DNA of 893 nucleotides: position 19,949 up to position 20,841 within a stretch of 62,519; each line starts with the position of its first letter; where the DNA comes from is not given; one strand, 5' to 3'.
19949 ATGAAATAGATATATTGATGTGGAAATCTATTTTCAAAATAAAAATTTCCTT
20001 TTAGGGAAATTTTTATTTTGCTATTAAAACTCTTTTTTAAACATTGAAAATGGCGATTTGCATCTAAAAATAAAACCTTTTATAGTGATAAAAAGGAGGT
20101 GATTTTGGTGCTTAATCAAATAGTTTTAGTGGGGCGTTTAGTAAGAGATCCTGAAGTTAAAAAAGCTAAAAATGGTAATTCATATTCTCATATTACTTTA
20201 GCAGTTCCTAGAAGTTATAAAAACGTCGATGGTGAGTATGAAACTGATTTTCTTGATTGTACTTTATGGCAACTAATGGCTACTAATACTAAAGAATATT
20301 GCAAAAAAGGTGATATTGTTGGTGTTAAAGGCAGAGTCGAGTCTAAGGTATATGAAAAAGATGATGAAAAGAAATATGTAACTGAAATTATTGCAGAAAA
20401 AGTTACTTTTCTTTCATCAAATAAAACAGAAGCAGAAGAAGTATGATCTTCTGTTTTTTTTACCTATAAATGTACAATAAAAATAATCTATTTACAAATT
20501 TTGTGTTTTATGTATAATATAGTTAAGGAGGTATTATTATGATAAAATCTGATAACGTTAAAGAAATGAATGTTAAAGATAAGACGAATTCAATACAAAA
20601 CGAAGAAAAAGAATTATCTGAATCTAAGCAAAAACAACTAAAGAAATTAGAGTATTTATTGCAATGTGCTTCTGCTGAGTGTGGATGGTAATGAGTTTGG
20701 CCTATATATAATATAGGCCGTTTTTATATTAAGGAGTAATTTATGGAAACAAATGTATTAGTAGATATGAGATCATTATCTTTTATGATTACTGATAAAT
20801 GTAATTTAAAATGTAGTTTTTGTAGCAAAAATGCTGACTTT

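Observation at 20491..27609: Uncharacterised RiPP-like operon: 50-aa Cys/Trp-tailed peptide, three radical SAM proteins (four radical SAM modules), M29 aminopeptidase and GNAT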

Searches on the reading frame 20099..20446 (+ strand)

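Call 3: search_protein_families(library=pfam, proteins=[window:20099-20446:+], max_evalue=0.01)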
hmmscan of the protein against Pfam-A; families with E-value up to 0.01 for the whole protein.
window:20099-20446:+ (115 aa): 2 families
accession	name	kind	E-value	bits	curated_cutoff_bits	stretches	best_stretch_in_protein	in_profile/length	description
PF00436.31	SSB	-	2.9e-28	98.4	26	1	5-105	1-104/104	Single-strand binding protein family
PF01336.31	tRNA_anti-codon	-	0.0005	20.4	27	1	48-103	25-73/75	OB-fold nucleic acid binding domain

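Call 4: search_protein_families(library=ncbifam, proteins=[window:20099-20446:+], max_evalue=0.01)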
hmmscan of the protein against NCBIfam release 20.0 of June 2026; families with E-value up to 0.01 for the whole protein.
window:20099-20446:+ (115 aa): 18 families
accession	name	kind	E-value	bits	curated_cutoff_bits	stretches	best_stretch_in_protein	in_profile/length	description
NF005242.0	PRK06752.1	equivalog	1.4e-30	105.8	189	1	5-112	2-110/112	single-stranded DNA-binding protein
NF005241.0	PRK06751.1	equivalog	5.5e-28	98.2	313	1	5-112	2-110/173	single-stranded DNA-binding protein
NF005579.0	PRK07274.1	equivalog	3.5e-26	91.4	169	1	5-111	2-108/131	single-stranded DNA-binding protein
NF005580.0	PRK07275.1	subfamily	5.1e-26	91.8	254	1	5-110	2-108/162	single-stranded DNA-binding protein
TIGR00621.2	ssb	subfamily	9.8e-26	91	53.95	1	5-110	4-113/165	single-stranded DNA-binding protein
NF005674.0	PRK07459.1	equivalog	8.9e-16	57.9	161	1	4-113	2-109/121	single-stranded DNA-binding protein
NF006297.0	PRK08486.1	equivalog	2.1e-14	54.1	212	1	5-111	2-111/182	single-stranded DNA-binding protein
NF005851.0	PRK07772.1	subfamily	2.9e-14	53.7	194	1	7-103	6-107/191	single-stranded DNA-binding protein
NF005406.0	PRK06958.1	subfamily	3.9e-14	53.5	252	1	5-111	4-114/182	single-stranded DNA-binding protein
NF004357.0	PRK05733.1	subfamily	4e-13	49.7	241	1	4-100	4-103/172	single-stranded DNA-binding protein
NF006445.0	PRK08763.1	subfamily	2.7e-12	47.2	246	1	4-108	4-111/164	single-stranded DNA-binding protein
NF010292.0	PRK13732.1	subfamily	6.7e-12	45.6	265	1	5-100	6-104/175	single-stranded DNA-binding protein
NF006533.0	PRK09010.1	subfamily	1.5e-11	44.6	260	1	5-100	6-105/177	single-stranded DNA-binding protein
NF004972.0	PRK06341.1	equivalog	4.8e-07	29.9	254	1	4-100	4-105/166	single-stranded DNA-binding protein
NF004948.0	PRK06293.1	equivalog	5.4e-07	29.7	156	1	9-108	5-102/161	single-stranded DNA-binding protein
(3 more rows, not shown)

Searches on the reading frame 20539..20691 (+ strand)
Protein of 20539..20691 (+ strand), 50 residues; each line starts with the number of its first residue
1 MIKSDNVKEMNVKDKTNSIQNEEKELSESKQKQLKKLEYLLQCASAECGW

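Call 3: search_protein_families(library=pfam, proteins=[window:20539-20691:+], max_evalue=0.01)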
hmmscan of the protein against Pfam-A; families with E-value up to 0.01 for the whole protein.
window:20539-20691:+ (50 aa): 0 families

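Call 4: search_protein_families(library=ncbifam, proteins=[window:20539-20691:+], max_evalue=0.01)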
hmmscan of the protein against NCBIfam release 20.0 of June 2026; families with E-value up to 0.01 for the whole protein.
window:20539-20691:+ (50 aa): 0 families

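Call 7: find_encoding_contigs(protein=window:20539-20691:+, flank=10000, max_places=10)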
Protein window:20539-20691:+ (50 aa): 23 contigs read that carry it; 10 places shown.
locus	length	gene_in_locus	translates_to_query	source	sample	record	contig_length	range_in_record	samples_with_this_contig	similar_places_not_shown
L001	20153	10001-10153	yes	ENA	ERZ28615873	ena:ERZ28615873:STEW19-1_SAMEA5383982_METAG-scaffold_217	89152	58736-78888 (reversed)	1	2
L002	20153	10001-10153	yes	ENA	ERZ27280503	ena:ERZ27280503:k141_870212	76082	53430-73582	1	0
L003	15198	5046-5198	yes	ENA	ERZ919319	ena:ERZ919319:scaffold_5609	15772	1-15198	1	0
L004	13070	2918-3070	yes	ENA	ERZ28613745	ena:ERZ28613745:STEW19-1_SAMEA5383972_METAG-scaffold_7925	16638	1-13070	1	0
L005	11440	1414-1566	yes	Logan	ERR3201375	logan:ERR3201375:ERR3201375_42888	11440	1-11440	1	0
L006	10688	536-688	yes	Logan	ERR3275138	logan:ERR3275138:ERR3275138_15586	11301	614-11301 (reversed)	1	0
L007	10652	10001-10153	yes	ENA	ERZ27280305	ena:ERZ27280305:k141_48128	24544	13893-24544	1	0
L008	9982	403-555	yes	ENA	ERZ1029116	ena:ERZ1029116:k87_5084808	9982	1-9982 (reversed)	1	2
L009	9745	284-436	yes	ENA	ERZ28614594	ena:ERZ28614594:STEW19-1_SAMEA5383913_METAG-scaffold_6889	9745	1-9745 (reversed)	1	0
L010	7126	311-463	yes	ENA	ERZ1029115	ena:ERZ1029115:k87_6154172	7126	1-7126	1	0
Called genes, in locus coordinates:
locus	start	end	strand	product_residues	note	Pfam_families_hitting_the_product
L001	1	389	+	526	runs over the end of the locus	PF00501:AMP-binding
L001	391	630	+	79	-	PF00550:PP-binding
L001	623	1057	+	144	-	PF01648:ACPS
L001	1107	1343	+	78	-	-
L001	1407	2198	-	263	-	PF01553:Acyltransferase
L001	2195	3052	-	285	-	PF01553:Acyltransferase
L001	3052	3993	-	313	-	PF01501:Glyco_transf_8, PF18404:Glyco_transf_24 (weak)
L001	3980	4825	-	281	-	PF01501:Glyco_transf_8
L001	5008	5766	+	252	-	PF00005:ABC_tran, PF02463:SMC_N (weak), PF13304:AAA_21 (faint)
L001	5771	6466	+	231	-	PF01458:SUFBD_core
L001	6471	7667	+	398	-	PF00155:Aminotran_1_2, PF00266:Aminotran_5, PF01053:Cys_Met_Meta_PP, PF01041:DegT_DnrJ_EryC1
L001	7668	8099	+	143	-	PF01592:NifU_N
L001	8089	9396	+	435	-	PF19295:SufBD_N, PF01458:SUFBD_core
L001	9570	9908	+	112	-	PF00436:SSB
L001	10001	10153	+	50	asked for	-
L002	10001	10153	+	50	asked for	-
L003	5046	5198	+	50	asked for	-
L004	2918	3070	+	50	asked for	-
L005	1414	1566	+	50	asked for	-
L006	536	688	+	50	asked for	-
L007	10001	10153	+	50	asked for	-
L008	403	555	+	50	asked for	-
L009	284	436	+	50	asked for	-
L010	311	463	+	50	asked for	-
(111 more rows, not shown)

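Call 18: find_homologous_proteins(query=A1, max_evalue=10)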
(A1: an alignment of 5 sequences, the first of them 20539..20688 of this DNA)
Query A1 (5 sequences) (50 aa, profile of the alignment): 17 proteins with E <= 10 among 156 candidates.
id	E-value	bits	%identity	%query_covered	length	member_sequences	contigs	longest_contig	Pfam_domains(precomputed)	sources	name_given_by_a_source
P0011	4.2e-13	67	83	24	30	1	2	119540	-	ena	-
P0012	4.4e-13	67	76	34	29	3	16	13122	-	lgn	-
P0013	6.6e-13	66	42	62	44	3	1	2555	-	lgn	-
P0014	1.4e-11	62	79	28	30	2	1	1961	-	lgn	-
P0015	2.5e-11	61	76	34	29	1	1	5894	-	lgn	-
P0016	4.2e-11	61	48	64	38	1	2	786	-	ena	-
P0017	5.1e-11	60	100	100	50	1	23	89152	-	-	-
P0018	9.1e-10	56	92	100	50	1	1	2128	-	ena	-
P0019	2.3e-9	55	72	36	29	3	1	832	-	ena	-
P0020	5.9e-9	54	53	64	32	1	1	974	-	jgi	-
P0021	2.1e-8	52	86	100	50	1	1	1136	-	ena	-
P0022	2.1e-8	52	43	42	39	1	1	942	-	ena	-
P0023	2.3e-8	52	48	46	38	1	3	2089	-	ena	-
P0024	1.2e-7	50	53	76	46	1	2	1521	-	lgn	-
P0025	1.4e-6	46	63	48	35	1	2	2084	-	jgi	jgi:hypothetical protein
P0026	1.8e-6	46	76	34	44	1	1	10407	-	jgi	jgi:hypothetical protein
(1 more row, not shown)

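Call 30: find_encoding_contigs(protein=P0026, flank=10000, max_places=3)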
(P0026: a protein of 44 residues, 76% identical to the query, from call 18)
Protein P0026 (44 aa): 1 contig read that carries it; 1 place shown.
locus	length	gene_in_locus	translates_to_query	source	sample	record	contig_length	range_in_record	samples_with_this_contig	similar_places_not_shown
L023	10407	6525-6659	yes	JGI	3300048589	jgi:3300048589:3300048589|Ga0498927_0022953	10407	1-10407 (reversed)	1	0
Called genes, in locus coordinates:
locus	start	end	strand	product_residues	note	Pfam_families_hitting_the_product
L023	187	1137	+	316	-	-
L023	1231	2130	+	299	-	PF02541:Ppx-GppA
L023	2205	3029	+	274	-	-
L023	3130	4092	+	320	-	-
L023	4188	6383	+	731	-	PF01443:Viral_helicase1 (faint), PF13245:AAA_19 (faint), PF00580:UvrD-helicase (weak), PF13538:UvrD_C_2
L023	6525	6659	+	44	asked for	-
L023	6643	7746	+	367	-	PF04055:Radical_SAM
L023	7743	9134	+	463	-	PF02310:B12-binding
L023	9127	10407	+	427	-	?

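Call 70: search_protein_representatives(alignment_id=A7)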
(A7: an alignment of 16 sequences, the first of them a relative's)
Query: 16 sequences, 32 profile positions. Proteins with E-value up to 0.001 (for the whole library): 12; up to 1e-10: 3; up to 1e-30: 0. The best 12 are listed.
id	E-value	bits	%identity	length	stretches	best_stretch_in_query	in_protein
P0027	9.8e-12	61.0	-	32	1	1-32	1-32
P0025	2.6e-11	59.7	-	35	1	1-32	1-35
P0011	4.2e-11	59.0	-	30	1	1-32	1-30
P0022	6.8e-09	51.9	-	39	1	5-30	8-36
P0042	9.7e-09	51.4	-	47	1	5-32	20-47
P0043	1.7e-08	50.7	-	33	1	5-32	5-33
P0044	3.9e-08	49.5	-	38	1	2-32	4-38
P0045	7.6e-08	48.6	-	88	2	17-32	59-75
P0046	2.6e-07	46.9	-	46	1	9-32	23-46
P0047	3.9e-07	46.3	-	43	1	2-32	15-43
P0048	1.7e-04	37.8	-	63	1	3-32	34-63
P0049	2.7e-04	37.2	-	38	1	4-32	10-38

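Call 73: find_encoding_contigs(protein=P0045, flank=10000, max_places=3)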
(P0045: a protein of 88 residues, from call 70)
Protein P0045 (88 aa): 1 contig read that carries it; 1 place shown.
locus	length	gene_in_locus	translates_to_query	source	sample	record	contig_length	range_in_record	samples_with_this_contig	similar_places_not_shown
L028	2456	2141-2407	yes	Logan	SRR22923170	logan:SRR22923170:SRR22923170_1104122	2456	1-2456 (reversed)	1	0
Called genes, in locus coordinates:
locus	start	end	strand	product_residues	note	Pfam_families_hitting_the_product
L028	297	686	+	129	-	PF00072:Response_reg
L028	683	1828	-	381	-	PF13637:Ank_4 (faint)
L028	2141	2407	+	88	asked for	-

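Call 74: find_encoding_contigs(protein=P0048, flank=10000, max_places=3)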
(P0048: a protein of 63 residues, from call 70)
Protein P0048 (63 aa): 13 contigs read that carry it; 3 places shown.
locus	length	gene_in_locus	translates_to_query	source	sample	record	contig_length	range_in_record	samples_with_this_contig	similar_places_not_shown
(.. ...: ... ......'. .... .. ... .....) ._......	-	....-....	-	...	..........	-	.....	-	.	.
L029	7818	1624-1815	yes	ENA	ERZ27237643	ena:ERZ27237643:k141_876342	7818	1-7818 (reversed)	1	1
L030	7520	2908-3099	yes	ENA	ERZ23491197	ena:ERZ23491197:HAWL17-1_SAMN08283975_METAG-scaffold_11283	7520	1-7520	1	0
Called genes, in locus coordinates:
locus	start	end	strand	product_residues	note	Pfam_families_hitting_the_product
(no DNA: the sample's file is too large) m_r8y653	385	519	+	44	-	PF00684:DnaJ_CXXCXGXG (faint)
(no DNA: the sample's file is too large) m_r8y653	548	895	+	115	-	-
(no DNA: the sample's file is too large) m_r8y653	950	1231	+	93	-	-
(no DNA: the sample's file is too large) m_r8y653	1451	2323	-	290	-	PF09445:Methyltransf_15 (weak)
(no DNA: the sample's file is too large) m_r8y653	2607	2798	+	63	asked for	-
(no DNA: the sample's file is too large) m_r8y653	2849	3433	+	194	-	PF03848:TehB, PF13489:Methyltransf_23, PF13847:Methyltransf_31, PF08241:Methyltransf_11, PF08242:Methyltransf_12 (weak), PF13649:Methyltransf_25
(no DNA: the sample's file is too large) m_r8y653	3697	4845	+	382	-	PF04055:Radical_SAM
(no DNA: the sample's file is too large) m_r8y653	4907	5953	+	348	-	PF04055:Radical_SAM, PF13186:SPASM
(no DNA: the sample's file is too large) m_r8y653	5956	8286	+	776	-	PF02310:B12-binding, PF04055:Radical_SAM, PF13353:Fer4_12 (weak)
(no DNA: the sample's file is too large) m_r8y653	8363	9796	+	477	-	PF02310:B12-binding, PF04055:Radical_SAM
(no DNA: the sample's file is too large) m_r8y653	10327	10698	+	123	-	-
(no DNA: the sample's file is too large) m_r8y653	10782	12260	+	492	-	-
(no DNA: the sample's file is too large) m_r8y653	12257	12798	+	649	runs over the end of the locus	PF00158:Sigma54_activat (faint), PF07724:AAA_2, PF07728:AAA_5, PF00004:AAA (weak), PF10431:ClpB_D2-small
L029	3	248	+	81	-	?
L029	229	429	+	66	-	-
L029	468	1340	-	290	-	PF09445:Methyltransf_15 (weak)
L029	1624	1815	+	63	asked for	-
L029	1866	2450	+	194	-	PF03848:TehB, PF13489:Methyltransf_23, PF13847:Methyltransf_31, PF08241:Methyltransf_11, PF08242:Methyltransf_12 (weak), PF13649:Methyltransf_25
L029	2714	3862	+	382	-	PF04055:Radical_SAM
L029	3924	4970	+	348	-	PF04055:Radical_SAM, PF13186:SPASM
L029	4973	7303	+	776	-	PF02310:B12-binding, PF04055:Radical_SAM, PF13353:Fer4_12 (weak)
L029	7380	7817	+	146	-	?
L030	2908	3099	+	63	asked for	-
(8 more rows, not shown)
